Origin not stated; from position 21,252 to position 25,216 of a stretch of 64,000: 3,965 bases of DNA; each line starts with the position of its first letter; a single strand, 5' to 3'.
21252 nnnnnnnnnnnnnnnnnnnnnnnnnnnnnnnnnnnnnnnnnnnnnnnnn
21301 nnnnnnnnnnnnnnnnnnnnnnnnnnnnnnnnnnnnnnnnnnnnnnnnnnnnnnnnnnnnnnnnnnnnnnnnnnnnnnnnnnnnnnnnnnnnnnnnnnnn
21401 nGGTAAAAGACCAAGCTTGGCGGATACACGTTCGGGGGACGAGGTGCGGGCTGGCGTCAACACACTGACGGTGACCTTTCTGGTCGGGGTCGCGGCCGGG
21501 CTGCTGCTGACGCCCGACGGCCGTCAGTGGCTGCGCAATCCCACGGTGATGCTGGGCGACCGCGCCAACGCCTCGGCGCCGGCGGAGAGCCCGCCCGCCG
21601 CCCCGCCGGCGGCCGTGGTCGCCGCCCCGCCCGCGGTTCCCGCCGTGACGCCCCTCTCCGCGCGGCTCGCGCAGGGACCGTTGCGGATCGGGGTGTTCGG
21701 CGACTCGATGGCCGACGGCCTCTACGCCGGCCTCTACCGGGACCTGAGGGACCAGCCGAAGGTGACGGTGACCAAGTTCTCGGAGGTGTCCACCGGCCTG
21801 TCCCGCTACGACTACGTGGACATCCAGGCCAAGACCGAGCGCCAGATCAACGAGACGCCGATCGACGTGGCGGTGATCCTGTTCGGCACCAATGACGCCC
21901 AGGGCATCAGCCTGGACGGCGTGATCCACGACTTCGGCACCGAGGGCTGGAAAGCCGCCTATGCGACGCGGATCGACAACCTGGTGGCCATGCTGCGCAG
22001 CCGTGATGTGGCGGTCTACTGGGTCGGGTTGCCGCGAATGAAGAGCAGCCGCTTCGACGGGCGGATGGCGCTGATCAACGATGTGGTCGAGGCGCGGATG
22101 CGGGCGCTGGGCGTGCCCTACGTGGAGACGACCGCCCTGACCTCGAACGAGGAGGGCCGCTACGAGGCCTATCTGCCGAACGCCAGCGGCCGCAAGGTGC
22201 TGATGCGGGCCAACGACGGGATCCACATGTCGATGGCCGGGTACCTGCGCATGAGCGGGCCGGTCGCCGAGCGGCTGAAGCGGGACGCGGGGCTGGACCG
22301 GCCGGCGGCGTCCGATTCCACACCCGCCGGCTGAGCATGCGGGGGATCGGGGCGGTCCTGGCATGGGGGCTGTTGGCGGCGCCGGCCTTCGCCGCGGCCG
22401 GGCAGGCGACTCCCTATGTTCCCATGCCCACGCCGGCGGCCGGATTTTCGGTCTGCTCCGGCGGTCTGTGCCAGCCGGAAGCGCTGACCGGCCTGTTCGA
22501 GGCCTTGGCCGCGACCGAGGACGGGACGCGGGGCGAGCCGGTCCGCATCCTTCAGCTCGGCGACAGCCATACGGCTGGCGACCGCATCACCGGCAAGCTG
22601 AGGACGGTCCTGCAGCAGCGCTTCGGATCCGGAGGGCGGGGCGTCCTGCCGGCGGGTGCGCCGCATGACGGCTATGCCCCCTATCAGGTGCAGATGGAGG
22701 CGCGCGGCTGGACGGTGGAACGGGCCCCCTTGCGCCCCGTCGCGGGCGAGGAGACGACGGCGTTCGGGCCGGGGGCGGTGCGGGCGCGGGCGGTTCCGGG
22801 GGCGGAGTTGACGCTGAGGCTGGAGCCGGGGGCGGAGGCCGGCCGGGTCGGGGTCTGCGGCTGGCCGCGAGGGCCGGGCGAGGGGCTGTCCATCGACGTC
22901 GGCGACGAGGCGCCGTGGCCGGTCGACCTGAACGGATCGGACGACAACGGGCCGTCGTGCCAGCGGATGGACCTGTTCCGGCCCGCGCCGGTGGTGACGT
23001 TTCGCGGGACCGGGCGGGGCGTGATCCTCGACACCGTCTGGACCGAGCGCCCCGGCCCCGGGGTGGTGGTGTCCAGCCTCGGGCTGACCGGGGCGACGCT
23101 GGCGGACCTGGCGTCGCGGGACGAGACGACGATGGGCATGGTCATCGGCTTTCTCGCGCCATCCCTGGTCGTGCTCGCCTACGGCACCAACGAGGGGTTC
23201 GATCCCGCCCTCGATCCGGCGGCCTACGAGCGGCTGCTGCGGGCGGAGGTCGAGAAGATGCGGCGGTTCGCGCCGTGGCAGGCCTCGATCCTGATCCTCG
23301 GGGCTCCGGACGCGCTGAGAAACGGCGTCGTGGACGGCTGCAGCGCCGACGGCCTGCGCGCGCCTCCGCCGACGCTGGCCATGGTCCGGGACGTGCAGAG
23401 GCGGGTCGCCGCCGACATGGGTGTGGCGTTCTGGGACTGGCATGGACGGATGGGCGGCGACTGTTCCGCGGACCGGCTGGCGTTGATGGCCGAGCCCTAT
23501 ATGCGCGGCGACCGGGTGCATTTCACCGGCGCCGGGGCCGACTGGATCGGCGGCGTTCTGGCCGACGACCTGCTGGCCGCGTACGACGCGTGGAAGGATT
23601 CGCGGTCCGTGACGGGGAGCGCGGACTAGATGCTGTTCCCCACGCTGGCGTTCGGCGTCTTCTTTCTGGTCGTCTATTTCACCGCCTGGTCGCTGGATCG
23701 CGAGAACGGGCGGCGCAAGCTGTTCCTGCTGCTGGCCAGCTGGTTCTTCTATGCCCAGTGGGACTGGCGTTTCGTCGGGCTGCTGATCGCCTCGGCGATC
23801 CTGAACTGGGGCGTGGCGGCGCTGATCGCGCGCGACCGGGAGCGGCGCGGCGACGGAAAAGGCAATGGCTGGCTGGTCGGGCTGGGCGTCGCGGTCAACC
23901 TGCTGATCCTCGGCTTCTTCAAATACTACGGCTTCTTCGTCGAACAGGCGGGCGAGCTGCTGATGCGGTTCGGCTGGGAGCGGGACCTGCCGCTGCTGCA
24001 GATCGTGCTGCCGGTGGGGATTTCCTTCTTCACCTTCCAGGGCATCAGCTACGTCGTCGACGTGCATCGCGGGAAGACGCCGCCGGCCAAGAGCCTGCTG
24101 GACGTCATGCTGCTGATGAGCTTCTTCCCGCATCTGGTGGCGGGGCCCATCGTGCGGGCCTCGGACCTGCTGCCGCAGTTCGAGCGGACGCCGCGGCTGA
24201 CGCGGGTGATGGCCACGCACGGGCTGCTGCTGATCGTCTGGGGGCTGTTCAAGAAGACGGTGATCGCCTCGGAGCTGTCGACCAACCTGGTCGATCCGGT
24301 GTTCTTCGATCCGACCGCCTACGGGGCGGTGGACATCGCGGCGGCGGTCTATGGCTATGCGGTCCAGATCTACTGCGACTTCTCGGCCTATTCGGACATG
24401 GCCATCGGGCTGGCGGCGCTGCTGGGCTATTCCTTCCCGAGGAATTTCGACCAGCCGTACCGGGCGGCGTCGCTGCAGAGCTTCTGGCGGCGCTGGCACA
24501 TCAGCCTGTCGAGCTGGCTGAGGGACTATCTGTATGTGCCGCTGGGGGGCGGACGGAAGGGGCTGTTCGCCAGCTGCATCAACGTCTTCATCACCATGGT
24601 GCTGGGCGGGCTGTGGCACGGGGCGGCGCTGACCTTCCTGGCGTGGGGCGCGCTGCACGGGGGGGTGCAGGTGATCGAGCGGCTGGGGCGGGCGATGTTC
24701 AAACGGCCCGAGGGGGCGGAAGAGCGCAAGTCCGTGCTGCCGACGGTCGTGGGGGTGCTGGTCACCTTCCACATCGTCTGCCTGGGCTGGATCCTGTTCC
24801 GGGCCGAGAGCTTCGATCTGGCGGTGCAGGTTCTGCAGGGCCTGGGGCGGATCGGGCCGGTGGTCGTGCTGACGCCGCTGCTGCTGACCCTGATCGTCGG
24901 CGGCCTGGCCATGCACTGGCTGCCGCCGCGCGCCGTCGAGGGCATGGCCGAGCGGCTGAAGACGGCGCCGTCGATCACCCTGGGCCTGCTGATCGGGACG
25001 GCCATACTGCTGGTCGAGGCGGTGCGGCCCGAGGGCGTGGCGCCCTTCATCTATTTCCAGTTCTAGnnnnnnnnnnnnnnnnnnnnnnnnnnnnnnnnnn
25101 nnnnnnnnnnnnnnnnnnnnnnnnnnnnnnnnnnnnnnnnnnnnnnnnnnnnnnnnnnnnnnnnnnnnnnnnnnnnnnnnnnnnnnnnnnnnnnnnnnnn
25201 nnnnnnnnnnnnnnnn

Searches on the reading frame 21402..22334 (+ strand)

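Call 39: search_protein_families(library=pfam, proteins=[window:21402-22334:+], max_evalue=0.00001)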
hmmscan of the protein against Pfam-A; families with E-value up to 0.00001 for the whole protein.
window:21402-22334:+ (310 aa): 2 families
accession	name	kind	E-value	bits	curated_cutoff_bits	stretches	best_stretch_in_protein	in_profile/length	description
PF04311.20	DUF459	-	6.9e-63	212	27.2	1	95-289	1-195/197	Protein of unknown function (DUF459)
PF13472.12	Lipase_GDSL_2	-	6e-15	56.6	32.9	1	98-281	1-176/178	GDSL-like Lipase/Acylhydrolase family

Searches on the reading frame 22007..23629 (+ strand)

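Call 39: search_protein_families(library=pfam, proteins=[window:22007-23629:+], max_evalue=0.00001)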
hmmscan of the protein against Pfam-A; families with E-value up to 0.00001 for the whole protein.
window:22007-23629:+ (540 aa): 1 family
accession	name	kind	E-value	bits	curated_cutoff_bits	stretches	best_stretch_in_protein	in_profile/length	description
PF13472.12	Lipase_GDSL_2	-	3.3e-08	34.7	32.9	1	346-511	28-176/178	GDSL-like Lipase/Acylhydrolase family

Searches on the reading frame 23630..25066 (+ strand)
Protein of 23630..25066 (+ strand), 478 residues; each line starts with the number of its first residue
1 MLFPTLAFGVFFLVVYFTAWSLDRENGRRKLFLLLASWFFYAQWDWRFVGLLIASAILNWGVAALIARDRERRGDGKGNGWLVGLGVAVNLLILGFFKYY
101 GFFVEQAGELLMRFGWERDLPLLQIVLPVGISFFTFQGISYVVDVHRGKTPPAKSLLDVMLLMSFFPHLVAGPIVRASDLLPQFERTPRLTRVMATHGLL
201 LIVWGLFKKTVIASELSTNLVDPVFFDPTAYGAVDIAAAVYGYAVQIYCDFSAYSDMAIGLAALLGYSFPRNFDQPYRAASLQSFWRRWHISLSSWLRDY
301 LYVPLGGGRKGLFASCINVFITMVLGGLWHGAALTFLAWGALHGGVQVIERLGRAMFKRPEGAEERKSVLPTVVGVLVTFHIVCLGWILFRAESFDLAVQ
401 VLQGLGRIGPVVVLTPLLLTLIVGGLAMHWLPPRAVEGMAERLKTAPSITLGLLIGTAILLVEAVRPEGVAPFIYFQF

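Call 39: search_protein_families(library=pfam, proteins=[window:23630-25066:+], max_evalue=0.00001)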
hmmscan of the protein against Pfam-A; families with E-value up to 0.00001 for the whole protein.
window:23630-25066:+ (478 aa): 1 family
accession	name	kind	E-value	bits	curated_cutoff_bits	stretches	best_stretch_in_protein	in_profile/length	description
PF03062.24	MBOAT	-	2.9e-27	96.3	27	1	155-369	80-313/337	MBOAT, membrane-bound O-acyltransferase family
